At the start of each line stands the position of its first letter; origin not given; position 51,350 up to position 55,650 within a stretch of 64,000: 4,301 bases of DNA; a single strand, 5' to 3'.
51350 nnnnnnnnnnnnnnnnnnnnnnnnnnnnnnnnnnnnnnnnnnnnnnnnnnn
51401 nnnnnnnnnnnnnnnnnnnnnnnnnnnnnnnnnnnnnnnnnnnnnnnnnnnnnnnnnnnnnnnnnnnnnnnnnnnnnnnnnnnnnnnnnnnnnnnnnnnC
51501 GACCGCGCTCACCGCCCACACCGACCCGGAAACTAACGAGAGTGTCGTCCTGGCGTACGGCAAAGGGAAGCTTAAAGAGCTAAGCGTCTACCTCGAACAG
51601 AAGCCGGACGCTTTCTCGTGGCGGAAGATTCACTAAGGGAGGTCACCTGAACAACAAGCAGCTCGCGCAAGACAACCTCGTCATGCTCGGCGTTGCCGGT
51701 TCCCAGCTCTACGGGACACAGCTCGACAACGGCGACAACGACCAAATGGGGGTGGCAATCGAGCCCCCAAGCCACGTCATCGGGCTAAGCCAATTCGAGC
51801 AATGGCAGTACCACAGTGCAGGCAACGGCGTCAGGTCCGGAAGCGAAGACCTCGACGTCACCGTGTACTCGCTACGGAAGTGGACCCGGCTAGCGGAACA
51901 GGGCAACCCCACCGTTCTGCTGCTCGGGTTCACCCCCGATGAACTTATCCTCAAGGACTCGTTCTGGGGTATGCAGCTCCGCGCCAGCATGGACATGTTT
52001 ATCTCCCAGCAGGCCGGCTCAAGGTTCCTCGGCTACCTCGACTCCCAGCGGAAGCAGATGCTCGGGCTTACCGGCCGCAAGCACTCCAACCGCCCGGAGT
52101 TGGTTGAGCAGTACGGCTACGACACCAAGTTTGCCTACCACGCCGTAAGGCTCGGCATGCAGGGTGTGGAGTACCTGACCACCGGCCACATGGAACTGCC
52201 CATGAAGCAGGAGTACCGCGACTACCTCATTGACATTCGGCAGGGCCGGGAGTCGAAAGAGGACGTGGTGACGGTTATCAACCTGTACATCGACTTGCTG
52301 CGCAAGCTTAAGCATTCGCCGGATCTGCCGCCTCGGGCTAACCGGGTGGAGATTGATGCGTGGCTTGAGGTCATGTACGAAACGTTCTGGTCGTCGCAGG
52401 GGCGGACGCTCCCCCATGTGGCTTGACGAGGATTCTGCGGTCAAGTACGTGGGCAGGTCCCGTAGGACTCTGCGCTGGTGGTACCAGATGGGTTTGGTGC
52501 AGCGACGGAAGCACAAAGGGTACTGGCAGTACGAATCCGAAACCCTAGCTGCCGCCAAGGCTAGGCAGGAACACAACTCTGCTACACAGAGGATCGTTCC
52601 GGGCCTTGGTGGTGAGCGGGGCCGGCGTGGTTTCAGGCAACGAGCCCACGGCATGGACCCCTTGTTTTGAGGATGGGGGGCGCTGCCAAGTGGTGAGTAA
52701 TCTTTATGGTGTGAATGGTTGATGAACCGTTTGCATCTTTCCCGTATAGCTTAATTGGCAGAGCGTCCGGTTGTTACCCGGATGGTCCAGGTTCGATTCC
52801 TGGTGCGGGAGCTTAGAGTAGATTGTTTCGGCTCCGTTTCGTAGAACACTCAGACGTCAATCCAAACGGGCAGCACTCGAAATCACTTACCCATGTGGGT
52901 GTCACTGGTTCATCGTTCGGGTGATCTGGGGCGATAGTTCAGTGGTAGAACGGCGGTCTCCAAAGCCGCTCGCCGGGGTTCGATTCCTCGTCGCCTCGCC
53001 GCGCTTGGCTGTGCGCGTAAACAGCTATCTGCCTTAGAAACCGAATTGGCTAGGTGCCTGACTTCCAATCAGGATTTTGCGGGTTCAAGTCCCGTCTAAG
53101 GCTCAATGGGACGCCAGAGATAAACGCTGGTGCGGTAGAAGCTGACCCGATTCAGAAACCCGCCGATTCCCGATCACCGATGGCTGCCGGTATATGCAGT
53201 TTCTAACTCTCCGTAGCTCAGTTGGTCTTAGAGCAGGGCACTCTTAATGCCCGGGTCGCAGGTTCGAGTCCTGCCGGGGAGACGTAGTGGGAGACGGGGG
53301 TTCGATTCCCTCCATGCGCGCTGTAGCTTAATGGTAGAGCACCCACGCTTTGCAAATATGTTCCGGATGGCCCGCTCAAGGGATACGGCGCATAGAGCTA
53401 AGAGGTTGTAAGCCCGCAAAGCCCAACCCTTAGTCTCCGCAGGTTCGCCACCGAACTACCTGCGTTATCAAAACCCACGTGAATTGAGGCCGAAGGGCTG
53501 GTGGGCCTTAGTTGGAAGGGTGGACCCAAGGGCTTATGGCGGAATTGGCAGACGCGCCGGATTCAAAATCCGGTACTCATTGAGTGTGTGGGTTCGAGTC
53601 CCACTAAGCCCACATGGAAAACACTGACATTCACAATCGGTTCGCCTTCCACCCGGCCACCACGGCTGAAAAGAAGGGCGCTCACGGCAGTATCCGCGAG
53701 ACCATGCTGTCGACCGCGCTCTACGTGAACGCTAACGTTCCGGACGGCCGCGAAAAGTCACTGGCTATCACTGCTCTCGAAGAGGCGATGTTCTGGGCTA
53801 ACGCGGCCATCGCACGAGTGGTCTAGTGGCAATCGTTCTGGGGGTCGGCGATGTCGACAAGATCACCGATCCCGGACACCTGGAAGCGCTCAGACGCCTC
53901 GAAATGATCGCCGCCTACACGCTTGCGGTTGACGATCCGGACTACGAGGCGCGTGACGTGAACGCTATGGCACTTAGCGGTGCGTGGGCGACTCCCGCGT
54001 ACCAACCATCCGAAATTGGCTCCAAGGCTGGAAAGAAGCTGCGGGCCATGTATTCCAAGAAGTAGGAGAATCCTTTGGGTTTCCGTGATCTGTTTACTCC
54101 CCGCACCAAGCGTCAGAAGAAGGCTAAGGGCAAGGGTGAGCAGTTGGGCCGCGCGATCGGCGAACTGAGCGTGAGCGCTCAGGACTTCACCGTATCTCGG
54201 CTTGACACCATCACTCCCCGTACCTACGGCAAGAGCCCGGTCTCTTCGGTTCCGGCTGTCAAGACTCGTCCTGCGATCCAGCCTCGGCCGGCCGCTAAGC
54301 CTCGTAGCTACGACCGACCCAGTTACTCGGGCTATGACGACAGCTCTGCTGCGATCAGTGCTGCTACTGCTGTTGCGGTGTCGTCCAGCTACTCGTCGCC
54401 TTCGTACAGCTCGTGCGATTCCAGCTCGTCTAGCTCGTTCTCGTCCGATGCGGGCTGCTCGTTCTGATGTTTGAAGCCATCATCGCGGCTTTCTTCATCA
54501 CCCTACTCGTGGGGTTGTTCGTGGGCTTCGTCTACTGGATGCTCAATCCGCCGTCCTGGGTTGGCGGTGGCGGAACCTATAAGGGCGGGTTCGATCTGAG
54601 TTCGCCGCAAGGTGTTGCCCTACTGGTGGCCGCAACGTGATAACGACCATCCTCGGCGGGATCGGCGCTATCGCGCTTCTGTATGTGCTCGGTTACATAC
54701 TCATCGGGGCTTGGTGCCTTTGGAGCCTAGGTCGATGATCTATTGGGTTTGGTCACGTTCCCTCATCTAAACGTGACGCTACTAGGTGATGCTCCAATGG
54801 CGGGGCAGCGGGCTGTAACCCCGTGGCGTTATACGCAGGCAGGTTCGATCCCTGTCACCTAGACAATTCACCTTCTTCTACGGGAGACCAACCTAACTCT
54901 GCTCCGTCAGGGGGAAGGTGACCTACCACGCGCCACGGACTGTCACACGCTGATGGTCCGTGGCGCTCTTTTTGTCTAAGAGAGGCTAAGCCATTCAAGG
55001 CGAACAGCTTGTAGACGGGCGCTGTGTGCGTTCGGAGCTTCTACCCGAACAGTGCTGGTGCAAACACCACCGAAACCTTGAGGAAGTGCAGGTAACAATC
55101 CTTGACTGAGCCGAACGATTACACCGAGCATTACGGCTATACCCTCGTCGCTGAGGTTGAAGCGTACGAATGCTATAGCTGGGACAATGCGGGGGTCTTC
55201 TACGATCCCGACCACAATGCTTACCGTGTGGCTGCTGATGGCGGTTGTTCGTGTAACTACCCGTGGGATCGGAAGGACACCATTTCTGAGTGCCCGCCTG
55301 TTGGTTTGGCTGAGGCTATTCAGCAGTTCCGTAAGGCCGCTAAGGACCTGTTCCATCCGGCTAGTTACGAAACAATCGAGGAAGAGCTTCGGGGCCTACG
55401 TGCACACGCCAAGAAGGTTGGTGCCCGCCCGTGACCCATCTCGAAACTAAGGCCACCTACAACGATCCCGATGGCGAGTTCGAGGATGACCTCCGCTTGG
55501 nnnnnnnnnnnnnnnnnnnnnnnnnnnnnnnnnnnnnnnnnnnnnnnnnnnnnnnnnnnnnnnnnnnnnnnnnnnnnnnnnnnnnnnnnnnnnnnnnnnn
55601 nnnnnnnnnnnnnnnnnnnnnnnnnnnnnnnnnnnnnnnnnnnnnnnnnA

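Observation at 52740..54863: Six-tRNA cluster placed immediately after the RNA-repair genes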

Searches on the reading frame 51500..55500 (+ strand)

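Call 86: search_protein_families(library=pfam, proteins=[L005:3085-4683:+, L005:4777-5493:+, L005:1345-2079:+], max_evalue=0.001)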
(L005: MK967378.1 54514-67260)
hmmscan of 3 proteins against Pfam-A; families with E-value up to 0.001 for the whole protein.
L005:3085-4683:+ (532 aa): 2 families
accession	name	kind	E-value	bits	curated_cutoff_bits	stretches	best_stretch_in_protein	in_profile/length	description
PF05731.17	TROVE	-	7.3e-16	58.8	23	1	260-339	278-357/442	TROVE domain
PF13519.12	VWA_2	-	0.00067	20.7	27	0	363-455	1-105/107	von Willebrand factor type A domain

L005:4777-5493:+ (238 aa): 1 family
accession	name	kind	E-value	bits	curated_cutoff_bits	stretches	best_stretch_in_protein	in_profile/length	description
PF09250.16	Prim-Pol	-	1.1e-36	127.1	22.8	1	8-151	1-157/158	Bifunctional DNA primase/polymerase, N-terminal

L005:1345-2079:+ (244 aa): 1 family
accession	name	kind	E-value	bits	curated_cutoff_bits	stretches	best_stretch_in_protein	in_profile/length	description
PF10127.15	RlaP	-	8.8e-28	98.1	23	1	6-231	26-249/249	RNA repair pathway DNA polymerase beta family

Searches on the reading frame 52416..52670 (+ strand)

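Call 9: search_protein_families(library=pfam, proteins=[window:52416-52670:+], max_evalue=0.01)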
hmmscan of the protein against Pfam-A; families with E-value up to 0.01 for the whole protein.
window:52416-52670:+ (84 aa): 0 families

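Call 77: search_protein_families(library=phrogs, proteins=[window:52416-52670:+], max_evalue=0.00001)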
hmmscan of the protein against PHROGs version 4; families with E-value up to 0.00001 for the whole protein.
window:52416-52670:+ (84 aa): 1 family
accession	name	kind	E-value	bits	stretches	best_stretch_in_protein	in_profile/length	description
phrog_20602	-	DNA, RNA and nucleotide metabolism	7.1e-07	30.3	1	2-68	6-73/86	DNA binding protein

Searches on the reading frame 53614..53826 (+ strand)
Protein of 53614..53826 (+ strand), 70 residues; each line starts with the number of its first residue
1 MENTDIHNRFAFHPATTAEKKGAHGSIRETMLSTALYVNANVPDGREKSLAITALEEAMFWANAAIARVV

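Call 10: search_protein_families(library=pfam, proteins=[window:53614-53826:+], max_evalue=0.01)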
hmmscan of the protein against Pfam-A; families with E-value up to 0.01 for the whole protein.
window:53614-53826:+ (70 aa): 1 family
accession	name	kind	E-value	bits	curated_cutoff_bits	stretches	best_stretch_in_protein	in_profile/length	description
PF24729.2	Acb2_Tad1_hairpin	-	7.6e-20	71.3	27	1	12-68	2-58/58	Acb2/Tad1, hairpin domain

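Call 74: search_solved_structures(query=window:53614-53826:+, max_evalue=1)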
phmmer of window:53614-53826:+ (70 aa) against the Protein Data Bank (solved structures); distinct sequences matched with E-value up to 1: 6.
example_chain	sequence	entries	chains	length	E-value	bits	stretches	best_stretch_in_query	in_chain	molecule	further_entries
9ptq_A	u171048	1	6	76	0.0002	25.2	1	27-67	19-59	Acb2 homolog 43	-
8kbh_I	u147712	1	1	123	0.012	19.6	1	3-66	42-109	Thoeris anti-defense 1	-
8kbg_D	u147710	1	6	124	0.012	19.6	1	3-66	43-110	Thoeris anti-defense 1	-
7uav_A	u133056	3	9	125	0.012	19.6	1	3-66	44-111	ABC transporter ATPase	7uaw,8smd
8kbh_D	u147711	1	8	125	0.012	19.6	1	3-66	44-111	Thoeris anti-defense 1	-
8kbe_A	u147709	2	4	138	0.016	19.3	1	3-66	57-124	Thoeris anti-defense 1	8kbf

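Call 77: search_protein_families(library=phrogs, proteins=[window:53614-53826:+], max_evalue=0.00001)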
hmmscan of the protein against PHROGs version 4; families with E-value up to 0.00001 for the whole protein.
window:53614-53826:+ (70 aa): 2 families
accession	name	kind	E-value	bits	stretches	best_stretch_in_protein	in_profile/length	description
phrog_1454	-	unknown function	3.6e-29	101.7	1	2-68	9-75/81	-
phrog_15810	-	unknown function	5.7e-06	27.4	1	42-65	30-53/55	-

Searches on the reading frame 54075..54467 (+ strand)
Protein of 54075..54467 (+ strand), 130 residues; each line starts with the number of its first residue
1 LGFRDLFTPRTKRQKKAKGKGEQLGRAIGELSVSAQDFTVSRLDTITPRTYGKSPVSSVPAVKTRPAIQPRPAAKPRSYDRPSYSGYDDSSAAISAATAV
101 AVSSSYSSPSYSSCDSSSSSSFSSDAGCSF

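Call 10: search_protein_families(library=pfam, proteins=[window:54075-54467:+], max_evalue=0.01)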
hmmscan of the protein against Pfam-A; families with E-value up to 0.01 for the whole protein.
window:54075-54467:+ (130 aa): 0 families

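Call 77: search_protein_families(library=phrogs, proteins=[window:54075-54467:+], max_evalue=0.00001)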
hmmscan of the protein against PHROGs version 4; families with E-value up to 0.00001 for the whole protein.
window:54075-54467:+ (130 aa): 0 families

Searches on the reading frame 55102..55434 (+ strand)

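Call 10: search_protein_families(library=pfam, proteins=[window:55102-55434:+], max_evalue=0.01)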
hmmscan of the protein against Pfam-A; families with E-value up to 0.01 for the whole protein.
window:55102-55434:+ (110 aa): 1 family
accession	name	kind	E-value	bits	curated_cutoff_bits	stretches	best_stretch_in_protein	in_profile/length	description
PF24459.1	DUF7574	-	1.5e-32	112.2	27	1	4-107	4-105/107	Domain of unknown function (DUF7574)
